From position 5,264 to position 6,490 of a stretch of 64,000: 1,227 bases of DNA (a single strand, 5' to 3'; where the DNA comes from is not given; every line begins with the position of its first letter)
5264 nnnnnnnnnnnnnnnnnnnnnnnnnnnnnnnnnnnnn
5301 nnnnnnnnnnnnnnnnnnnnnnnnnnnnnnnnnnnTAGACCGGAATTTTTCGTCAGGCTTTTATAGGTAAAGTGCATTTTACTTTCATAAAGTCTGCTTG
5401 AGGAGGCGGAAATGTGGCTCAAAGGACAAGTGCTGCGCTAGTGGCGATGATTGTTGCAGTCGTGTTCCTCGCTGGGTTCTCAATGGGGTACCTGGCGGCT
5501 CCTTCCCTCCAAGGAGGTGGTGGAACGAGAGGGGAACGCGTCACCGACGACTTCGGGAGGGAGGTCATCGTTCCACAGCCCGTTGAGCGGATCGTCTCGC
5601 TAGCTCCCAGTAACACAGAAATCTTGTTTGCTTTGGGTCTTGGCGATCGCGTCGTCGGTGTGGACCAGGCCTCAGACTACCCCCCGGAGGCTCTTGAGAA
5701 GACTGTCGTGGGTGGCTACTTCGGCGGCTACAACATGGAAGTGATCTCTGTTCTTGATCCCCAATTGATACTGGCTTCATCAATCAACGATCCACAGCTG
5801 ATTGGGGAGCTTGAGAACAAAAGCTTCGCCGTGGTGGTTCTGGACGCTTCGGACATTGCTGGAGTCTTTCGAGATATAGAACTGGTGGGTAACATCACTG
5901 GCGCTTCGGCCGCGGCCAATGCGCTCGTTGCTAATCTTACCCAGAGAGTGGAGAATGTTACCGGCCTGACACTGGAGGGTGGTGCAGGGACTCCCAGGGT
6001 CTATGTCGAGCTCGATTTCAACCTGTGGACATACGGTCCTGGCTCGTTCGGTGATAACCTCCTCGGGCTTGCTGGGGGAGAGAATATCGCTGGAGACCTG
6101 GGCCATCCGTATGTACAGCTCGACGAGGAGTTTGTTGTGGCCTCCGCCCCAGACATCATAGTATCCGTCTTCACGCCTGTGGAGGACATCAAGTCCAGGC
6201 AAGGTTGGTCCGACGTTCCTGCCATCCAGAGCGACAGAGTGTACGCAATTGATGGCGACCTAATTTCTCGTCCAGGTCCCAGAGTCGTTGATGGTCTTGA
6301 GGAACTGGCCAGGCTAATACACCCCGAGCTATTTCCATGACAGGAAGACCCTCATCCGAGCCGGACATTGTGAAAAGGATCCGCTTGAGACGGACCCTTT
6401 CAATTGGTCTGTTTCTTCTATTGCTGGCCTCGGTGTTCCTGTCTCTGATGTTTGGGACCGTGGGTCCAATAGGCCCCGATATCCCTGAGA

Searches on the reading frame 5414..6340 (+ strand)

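Call 53: search_protein_families(library=pfam, proteins=[window:5414-6340:+], max_evalue=0.0001)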
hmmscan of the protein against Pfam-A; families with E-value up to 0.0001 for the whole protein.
window:5414-6340:+ (308 aa): 1 family
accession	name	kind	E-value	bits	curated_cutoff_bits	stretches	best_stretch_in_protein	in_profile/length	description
PF01497.23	Peripla_BP_2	-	7.3e-28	98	27.5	1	60-282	1-234/235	Periplasmic binding protein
